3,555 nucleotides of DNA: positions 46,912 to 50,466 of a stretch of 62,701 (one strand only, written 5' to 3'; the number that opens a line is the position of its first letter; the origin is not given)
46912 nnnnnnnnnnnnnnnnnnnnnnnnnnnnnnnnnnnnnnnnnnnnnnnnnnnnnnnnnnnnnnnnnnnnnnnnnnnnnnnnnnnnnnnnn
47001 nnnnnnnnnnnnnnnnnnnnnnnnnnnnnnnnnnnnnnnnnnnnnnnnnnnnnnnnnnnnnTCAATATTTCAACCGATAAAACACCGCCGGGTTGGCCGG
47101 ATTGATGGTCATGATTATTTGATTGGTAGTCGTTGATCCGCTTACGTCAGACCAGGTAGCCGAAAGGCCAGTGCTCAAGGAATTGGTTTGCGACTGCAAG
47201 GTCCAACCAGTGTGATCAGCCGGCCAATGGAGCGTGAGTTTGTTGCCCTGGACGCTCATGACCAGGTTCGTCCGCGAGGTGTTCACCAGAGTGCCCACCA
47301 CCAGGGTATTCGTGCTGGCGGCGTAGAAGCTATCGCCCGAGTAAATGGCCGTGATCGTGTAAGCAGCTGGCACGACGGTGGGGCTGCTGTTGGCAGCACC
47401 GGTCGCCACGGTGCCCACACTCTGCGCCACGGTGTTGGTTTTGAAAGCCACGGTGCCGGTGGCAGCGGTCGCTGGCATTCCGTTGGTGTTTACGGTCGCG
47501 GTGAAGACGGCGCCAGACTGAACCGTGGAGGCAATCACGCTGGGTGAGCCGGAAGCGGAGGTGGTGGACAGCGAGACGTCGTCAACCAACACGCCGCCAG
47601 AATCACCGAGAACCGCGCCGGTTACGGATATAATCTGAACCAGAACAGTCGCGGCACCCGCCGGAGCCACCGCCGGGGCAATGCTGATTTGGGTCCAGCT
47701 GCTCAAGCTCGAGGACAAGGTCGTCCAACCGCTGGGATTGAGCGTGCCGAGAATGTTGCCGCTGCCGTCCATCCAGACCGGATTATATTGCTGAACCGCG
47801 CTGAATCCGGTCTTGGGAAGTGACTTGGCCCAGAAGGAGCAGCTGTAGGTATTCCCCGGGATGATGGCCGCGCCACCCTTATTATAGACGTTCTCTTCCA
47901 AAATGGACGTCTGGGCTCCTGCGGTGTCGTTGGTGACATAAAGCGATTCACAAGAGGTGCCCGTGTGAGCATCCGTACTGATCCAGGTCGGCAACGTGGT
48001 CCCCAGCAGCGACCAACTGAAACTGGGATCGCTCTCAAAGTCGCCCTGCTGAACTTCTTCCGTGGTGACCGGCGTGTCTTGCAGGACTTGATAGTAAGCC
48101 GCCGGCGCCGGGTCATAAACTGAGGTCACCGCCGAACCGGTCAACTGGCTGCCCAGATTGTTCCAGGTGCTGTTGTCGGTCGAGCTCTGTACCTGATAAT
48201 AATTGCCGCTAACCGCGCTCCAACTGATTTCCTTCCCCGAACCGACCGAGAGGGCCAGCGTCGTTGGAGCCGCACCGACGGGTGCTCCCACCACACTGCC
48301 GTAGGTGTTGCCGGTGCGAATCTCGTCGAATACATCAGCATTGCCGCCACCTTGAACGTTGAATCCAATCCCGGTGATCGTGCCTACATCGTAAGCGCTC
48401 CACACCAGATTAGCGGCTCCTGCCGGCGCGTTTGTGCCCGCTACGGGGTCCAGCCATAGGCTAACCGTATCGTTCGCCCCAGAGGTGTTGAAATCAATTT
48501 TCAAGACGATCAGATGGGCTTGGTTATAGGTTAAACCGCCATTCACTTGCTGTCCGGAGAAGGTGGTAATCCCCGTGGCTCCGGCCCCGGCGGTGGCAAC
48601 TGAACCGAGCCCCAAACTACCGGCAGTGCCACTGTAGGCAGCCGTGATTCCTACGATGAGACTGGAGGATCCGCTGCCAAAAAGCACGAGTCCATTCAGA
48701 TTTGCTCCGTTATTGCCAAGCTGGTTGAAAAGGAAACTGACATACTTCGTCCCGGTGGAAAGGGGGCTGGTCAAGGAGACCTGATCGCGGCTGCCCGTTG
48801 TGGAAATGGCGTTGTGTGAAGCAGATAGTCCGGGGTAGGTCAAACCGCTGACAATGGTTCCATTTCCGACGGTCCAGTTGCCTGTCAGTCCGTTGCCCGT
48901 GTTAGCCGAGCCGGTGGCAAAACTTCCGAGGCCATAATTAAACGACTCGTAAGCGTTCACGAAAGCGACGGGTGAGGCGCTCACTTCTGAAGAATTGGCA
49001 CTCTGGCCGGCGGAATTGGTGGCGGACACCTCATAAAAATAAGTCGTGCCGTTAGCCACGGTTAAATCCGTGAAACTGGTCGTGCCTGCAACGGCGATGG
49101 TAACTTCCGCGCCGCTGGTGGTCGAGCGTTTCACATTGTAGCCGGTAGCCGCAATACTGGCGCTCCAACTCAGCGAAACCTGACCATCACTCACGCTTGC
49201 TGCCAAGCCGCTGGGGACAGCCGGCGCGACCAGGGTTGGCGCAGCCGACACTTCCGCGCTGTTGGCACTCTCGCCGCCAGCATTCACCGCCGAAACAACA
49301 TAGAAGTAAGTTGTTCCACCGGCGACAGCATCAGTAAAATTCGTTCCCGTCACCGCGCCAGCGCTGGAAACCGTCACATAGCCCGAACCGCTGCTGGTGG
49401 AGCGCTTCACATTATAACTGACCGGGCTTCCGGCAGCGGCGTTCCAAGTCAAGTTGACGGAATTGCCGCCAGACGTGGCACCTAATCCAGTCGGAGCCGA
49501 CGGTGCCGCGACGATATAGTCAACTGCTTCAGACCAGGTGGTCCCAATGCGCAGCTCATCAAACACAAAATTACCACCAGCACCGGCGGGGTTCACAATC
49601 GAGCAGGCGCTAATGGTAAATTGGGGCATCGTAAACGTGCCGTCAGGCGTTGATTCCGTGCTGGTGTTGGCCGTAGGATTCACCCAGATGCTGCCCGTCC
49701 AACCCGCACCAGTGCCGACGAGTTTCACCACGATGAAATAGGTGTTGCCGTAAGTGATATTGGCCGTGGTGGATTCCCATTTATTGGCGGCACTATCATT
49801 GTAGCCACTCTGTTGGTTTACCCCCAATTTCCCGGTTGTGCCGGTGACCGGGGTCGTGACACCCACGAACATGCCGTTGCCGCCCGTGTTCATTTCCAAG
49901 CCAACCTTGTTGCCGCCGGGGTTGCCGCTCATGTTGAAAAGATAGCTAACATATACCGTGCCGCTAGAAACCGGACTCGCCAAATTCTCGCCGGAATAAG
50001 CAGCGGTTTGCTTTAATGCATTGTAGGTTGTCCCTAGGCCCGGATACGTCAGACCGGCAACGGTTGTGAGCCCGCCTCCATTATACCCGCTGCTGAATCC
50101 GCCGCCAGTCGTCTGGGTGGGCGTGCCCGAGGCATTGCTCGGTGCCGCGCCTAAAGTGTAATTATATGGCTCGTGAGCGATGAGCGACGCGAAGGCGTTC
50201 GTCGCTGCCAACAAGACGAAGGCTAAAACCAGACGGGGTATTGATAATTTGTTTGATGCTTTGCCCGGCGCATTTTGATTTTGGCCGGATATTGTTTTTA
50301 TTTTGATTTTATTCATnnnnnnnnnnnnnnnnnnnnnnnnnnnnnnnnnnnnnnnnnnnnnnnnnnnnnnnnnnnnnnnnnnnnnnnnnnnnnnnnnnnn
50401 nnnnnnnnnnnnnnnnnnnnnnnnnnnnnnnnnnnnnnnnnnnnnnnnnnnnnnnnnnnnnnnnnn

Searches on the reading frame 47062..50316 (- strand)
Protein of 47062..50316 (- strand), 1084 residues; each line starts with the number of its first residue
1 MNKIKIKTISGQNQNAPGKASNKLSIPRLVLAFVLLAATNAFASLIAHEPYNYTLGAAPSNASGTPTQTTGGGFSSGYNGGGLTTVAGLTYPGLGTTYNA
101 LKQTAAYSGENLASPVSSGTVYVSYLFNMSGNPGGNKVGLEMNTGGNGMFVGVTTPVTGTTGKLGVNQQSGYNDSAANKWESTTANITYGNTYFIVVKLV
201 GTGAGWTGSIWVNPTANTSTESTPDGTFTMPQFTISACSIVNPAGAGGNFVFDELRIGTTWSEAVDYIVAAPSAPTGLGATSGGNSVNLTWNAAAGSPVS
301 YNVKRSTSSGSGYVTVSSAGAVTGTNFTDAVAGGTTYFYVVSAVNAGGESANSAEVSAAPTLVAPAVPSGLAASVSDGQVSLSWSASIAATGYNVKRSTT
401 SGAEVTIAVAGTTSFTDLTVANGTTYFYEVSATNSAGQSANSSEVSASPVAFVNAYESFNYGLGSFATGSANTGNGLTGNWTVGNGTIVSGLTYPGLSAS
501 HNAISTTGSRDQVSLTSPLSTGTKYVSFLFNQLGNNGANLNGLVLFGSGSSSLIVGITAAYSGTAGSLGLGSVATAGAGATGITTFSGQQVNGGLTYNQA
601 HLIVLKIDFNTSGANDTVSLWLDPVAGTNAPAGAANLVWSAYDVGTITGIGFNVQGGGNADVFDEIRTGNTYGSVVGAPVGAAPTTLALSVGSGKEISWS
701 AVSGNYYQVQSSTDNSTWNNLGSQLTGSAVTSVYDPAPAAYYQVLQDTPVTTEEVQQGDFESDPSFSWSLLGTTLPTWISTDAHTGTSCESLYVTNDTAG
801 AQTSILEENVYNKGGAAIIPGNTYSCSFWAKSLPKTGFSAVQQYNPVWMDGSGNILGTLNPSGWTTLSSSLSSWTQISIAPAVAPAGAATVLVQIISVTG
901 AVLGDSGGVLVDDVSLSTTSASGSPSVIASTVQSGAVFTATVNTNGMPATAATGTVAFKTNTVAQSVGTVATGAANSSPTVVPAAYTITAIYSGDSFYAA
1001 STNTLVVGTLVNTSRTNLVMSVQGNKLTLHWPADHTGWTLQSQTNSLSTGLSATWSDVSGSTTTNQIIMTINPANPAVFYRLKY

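Call 7: search_protein_families(library=pfam, proteins=[window:47062-50316:-], max_evalue=0.001)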
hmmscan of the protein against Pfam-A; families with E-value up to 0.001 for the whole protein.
window:47062-50316:- (1084 aa): 1 family
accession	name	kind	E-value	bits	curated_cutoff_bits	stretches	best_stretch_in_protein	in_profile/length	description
PF00041.27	fn3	-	8.4e-09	36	25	2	273-357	1-82/84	Fibronectin type III domain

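Call 26: search_protein_families(library=ncbifam, proteins=[window:47062-50316:-], max_evalue=0.01)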
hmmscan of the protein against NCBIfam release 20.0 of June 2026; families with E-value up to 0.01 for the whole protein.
window:47062-50316:- (1084 aa): 0 families

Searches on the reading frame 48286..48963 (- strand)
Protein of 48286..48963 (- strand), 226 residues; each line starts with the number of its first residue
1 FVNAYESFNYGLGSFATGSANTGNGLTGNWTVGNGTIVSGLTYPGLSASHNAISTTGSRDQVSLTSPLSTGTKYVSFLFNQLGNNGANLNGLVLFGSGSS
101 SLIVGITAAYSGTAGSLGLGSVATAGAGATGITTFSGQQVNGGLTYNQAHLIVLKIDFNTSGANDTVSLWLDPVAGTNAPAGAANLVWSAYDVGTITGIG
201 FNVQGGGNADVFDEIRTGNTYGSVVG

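Call 67: search_protein_families(library=pfam, proteins=[window:48286-48963:-], max_evalue=10)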
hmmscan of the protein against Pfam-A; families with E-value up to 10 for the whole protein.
seq(226 aa): 0 families
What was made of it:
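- Tried and rejected: There is no Pfam family (call 67).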

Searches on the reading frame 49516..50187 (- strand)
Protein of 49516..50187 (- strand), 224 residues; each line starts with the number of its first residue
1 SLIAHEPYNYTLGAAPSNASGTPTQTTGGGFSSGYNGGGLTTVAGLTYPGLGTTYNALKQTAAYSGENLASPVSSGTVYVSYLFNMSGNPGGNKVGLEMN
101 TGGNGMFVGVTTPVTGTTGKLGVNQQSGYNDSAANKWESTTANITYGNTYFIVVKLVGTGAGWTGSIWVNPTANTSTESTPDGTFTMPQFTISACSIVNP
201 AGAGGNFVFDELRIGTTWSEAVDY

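Call 67: search_protein_families(library=pfam, proteins=[window:49516-50187:-], max_evalue=10)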
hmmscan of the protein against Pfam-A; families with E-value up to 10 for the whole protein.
seq(224 aa): 1 family
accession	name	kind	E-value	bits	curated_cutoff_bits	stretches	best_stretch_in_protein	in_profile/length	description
PF25551.1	DUF7929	-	0.12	12.5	27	1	153-196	59-100/175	Domain of unknown function (DUF7929)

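Call 68: find_homologous_proteins(query=window:49525-50184:-, max_evalue=0.00001)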
Query window:49525-50184:- (220 aa): 6 proteins with E <= 0.00001 among 754 candidates.
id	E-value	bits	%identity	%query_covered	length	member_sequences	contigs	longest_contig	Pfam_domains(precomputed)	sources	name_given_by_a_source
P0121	1.9e-81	291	66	100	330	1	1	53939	-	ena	-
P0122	2.0e-75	272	63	100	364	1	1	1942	PF17957.8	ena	-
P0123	2.8e-40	157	89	40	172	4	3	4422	-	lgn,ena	-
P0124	2.9e-28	117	61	45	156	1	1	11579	-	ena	-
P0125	3.7e-20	91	72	26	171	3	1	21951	-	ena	-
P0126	2.8e-10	59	47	42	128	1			-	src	-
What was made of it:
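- Tried and rejected: The homologue search returned only 6 proteins (call 68).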

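Call 73: predict_structure(alignment_id=A7)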
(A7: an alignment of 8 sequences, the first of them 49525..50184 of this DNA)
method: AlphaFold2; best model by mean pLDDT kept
length: 220 residues; sequences in the alignment: 8
mean_pLDDT: 67.2   pTM: 0.74
mean pLDDT of the five models: 67.2, 66.4, 63.2, 63.0, 62.2
residues with pLDDT >= 90: 23; 70-90: 96; 50-70: 47; < 50: 54
segments of 3 or more residues with pLDDT < 50: 1-29, 32-38, 40-56
pLDDT, mean of each block of 10 residues (from residue 1): 29 39 39 44 43 46 60 86 75 78 78 74 73 79 82 88 91 78 89 72 59 77
secondary structure, 60 per line:
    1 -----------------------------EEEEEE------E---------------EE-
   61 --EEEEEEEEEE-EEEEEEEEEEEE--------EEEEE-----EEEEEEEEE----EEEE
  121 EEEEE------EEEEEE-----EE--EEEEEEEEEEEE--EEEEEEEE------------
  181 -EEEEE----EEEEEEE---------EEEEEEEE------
elements in order: E30-35 E63-72 E74-85 E94-98 E104-112 E117-125 E132-137 E147-158 E161-168 E182-186 E191-197 E207-214

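Call 75: fold_search(model_id=the predicted structure, library=pdb)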
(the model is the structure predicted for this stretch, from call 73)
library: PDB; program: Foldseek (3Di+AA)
matches with E <= 10: 1692; with E <= 0.001: 135
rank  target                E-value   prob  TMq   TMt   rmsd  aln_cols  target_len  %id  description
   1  1fat_A                3.4e-05  1.00  0.39  0.37   8.8       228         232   10  PHYTOHEMAGGLUTININ-L (released 1996-12-23)
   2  1dhk_B                4.7e-05  1.00  0.38  0.42   6.2       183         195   10  STRUCTURE OF PORCINE PANCREATIC ALPHA-AMYLASE (released 1997-12-24)
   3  2a71_A                5.3e-05  1.00  0.41  0.41   8.1       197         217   10  Crystal structure of Emp47p carbohydrate recognition domain (CRD), orthorhombic crystal form (released 2006-01-31)
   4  3wg4_A                5.9e-05  1.00  0.38  0.48   6.0       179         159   14  Crystal structure of Agrocybe cylindracea galectin mutant (N46A) with blood type A antigen tetraose (released 2013-11-27)
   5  1fat_B                6.5e-05  1.00  0.40  0.38   6.5       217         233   12  PHYTOHEMAGGLUTININ-L (released 1996-12-23)
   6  9qco_A                6.9e-05  1.00  0.42  0.11   6.2       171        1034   10  NTNH-HA70 complex from Clostridium botulinum Serotype B1 (released 2025-09-10)
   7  1bjq_C                1.0e-04  1.00  0.46  0.44   6.4       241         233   10  THE DOLICHOS BIFLORUS SEED LECTIN IN COMPLEX WITH ADENINE (released 1998-12-30)
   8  1ax0_A                1.1e-04  1.00  0.43  0.40   5.4       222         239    9  ERYTHRINA CORALLODENDRON LECTIN IN COMPLEX WITH N-ACTYLGALACTOSAMINE (released 1998-05-06)
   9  2pel_A                1.1e-04  1.00  0.40  0.38   7.8       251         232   14  PEANUT LECTIN (released 1996-12-07)
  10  6mly_C                1.1e-04  1.00  0.42  0.15   9.8       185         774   14  Bifunctional GH43-CE Bacteroides eggerthii, BACEGG_01304 (released 2019-10-02)
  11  2a71_D                1.1e-04  1.00  0.41  0.41   8.4       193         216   10  Crystal structure of Emp47p carbohydrate recognition domain (CRD), orthorhombic crystal form (released 2006-01-31)
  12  1fat_D                1.2e-04  1.00  0.41  0.39   6.8       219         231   11  PHYTOHEMAGGLUTININ-L (released 1996-12-23)
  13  9vbw_A                1.2e-04  1.00  0.38  0.36   7.8       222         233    9  Lectin FRIL from Lablab purpureus complexed to Lewis X tetrasaccharide (released 2026-03-18)
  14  1viw_B                1.3e-04  1.00  0.40  0.43   6.1       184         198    9  TENEBRIO MOLITOR ALPHA-AMYLASE-INHIBITOR COMPLEX (released 1999-07-22)
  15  1bjq_A                1.3e-04  1.00  0.42  0.38   8.3       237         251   10  THE DOLICHOS BIFLORUS SEED LECTIN IN COMPLEX WITH ADENINE (released 1998-12-30)
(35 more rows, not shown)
